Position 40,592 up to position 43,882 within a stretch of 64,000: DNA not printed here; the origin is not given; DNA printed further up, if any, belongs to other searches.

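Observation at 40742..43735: Fusion of a surface LRR/NHL-propeller/TPR ectodomain to a Yip1-like five-TM domain, embedded inside an ABC importer operon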

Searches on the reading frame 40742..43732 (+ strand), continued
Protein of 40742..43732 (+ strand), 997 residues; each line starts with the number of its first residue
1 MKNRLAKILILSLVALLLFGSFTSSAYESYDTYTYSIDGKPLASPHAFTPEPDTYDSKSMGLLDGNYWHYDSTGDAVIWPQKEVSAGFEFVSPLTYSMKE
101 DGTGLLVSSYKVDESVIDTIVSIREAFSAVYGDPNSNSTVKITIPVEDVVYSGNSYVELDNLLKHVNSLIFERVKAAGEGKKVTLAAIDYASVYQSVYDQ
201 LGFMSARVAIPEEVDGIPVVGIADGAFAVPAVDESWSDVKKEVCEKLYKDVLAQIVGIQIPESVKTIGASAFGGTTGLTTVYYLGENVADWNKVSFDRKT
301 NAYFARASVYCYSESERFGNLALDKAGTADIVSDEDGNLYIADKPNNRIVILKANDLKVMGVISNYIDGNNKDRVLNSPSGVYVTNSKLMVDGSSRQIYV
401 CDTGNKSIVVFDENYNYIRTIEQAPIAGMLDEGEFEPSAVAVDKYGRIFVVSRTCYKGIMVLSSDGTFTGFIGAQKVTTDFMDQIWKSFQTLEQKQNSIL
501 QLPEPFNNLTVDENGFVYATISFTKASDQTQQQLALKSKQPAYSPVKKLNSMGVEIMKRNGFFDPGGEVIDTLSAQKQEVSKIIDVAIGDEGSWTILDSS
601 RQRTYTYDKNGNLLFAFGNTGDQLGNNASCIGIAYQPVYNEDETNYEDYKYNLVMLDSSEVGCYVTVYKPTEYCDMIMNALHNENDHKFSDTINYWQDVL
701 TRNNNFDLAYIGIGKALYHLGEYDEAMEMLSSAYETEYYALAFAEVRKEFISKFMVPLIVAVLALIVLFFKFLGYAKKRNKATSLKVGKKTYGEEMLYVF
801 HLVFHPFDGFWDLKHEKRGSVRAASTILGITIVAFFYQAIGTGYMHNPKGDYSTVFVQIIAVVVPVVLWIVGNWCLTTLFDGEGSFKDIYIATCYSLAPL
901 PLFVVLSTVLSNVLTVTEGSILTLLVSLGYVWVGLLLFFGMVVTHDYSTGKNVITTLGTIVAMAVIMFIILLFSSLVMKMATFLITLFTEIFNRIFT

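Call 48: fold_search(model_id=the predicted structure, library=pdb)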
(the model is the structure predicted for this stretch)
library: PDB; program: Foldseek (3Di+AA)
matches with E <= 10: 1003; with E <= 0.001: 188
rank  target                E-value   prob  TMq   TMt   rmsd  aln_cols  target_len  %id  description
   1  8j72_B                3.1e-14  1.00  0.22  0.72   6.3       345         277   18  Crystal structure of mammalian Trim71 in complex with lncRNA Trincr1 (released 2024-03-06)
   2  6fq3_A                1.0e-13  1.00  0.22  0.54  12.4       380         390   18  Crystal structure of Danio rerio Lin41 filamin-NHL domains in complex with lin-29A 5'UTR 13mer RNA (released 2018-05-09)
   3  6fpt_B                1.0e-13  1.00  0.21  0.51  11.2       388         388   18  Crystal structure of Danio rerio Lin41 filamin-NHL domains (released 2018-05-09)
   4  8j72_A                1.8e-13  1.00  0.22  0.74   5.6       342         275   18  Crystal structure of mammalian Trim71 in complex with lncRNA Trincr1 (released 2024-03-06)
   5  9jur                  5.8e-13  1.00  0.21  0.69   8.2       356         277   17  Crystal Structure of NHL domain of human E3 ubiquitin-protein ligase TRIM71 (released 2025-04-30)
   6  6xg7                  8.8e-13  1.00  0.23  0.74   5.5       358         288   18  1.3 A Resolution Structure of the of the NHL Repeat Region of D. melanogaster Thin (released 2020-12-16)
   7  7qrx_A                1.2e-12  1.00  0.22  0.71   6.2       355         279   18  Crystal structure of NHL domain of TRIM71 (released 2022-05-04)
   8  6fpt_A                1.9e-12  1.00  0.21  0.51  11.4       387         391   18  Crystal structure of Danio rerio Lin41 filamin-NHL domains (released 2018-05-09)
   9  6d69                  2.1e-12  1.00  0.23  0.71   5.9       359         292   18  Crystal Structure of the NHL Repeat Region of D. melanogaster Thin (released 2019-04-24)
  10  7qrv_B                3.1e-12  1.00  0.22  0.73   5.3       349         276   18  Crystal structure of NHL domain of TRIM2 (full C-terminal) (released 2022-05-04)
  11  7qrv_A                5.0e-12  1.00  0.22  0.72   5.2       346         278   17  Crystal structure of NHL domain of TRIM2 (full C-terminal) (released 2022-05-04)
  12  6qsd                  5.2e-12  1.00  0.19  0.69   7.9       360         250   18  Crystal structure of Pizza6S (released 2020-03-18)
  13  7b2r_A                6.5e-12  1.00  0.22  0.74   4.8       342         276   18  Crystal structure of NHL domain of TRIM2 (released 2021-01-13)
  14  7qrv_D                7.6e-12  1.00  0.23  0.75   5.0       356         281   18  Crystal structure of NHL domain of TRIM2 (full C-terminal) (released 2022-05-04)
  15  6rek                  8.8e-12  1.00  0.20  0.71   8.2       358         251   18  Crystal structure of Pizza6-SH with Cu2+ (released 2019-07-31)
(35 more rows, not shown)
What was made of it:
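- On NHL-repeat six-bladed beta-propeller: Foldseek matches TRIM71, TRIM2 and Brat NHL domains at E 3e-14 and target TM-scores of 0.72-0.75 (call 48).
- Checked: Foldseek matches six-bladed NHL propellers of TRIM71, TRIM2 and Brat at E 3e-14 and target TM-scores of 0.72-0.75 (call 48).
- Foldseek also matches the Drp35 lactonase and virginiamycin B lyase at E about 2e-8 (call 48). The best sequence and fold matches are non-catalytic NHL domains, with target TM-scores of 0.72-0.75 against about 0.6 for the enzymes (call 48).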

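Call 56: search_protein_families(library=pfam, alignment_id=A1, max_evalue=0.01)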
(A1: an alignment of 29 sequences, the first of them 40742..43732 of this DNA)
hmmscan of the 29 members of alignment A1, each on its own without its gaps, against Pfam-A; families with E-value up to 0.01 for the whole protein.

A. member 1, window:40742-43732:+ (997 aa): 5 families
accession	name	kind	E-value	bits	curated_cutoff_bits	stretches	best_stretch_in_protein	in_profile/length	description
PF04893.22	Yip1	-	2.6e-14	53.9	28.6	1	801-969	2-171/173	Yip1 domain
PF01436.27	NHL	-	8.5e-09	35.5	20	0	330-351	6-27/28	NHL repeat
PF14559.12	TPR_19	-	0.0022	18.7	25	1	688-732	6-50/68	Tetratricopeptide repeat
PF06739.17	SBBP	-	0.007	16.7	20.5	0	507-520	16-29/38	Beta-propeller repeat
PF00515.34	TPR_1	-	0.0097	16.1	27.8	0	709-731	3-25/34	Tetratricopeptide repeat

B. families by the number of members that match (of 29 scanned): 22 families
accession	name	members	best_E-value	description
PF04893.22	Yip1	29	1.4e-16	Yip1 domain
PF01436.27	NHL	25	2.6e-09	NHL repeat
PF06739.17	SBBP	21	5e-07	Beta-propeller repeat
PF00515.34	TPR_1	20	2.4e-05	Tetratricopeptide repeat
PF14559.12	TPR_19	20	0.00039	Tetratricopeptide repeat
PF07719.23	TPR_2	13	2.5e-06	Tetratricopeptide repeat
PF25021.1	TEN_NHL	6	0.0016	Teneurin NHL domain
PF08450.18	SGL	5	3.7e-06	SMP-30/Gluconolactonase/LRE-like region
PF13374.12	TPR_10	5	0.0027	Tetratricopeptide repeat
PF13306.12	LRR_5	3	7.8e-09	BspA type Leucine rich repeat region (6 copies)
PF13414.12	TPR_11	3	0.00076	TPR repeat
PF13432.12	TPR_16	3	0.0016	Tetratricopeptide repeat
PF12895.13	ANAPC3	2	0.0022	Anaphase-promoting complex, cyclosome, subunit 3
PF17170.10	DUF5128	2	0.0046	6-bladed beta-propeller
PF13181.12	TPR_8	1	0.00017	Tetratricopeptide repeat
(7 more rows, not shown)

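Call 62: search_protein_representatives(protein=window:40742-43732:+)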
Query: 997 residues. Proteins with E-value up to 0.001 (for the whole library): 6663; up to 1e-10: 2384; up to 1e-30: 1205. The best 150 are listed.
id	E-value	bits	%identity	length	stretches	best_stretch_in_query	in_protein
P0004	0.0e+00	1794.0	78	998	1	1-997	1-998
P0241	5.2e-275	931.3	60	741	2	324-994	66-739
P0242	1.3e-229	781.0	53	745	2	327-994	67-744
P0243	1.7e-214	730.9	49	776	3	601-995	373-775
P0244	1.6e-195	668.2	48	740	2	329-994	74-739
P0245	6.9e-195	666.1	50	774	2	324-994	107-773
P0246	3.5e-190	650.5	45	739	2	329-993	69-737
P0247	2.4e-184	631.2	48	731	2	329-992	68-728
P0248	1.5e-178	612.1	44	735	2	329-992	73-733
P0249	1.4e-177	608.8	44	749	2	329-993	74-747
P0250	2.0e-162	558.7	55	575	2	250-689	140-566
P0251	3.6e-160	551.2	45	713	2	322-991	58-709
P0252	1.9e-159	548.8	75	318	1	678-995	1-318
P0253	1.4e-158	545.9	44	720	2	326-995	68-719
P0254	2.6e-158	545.0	42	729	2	326-992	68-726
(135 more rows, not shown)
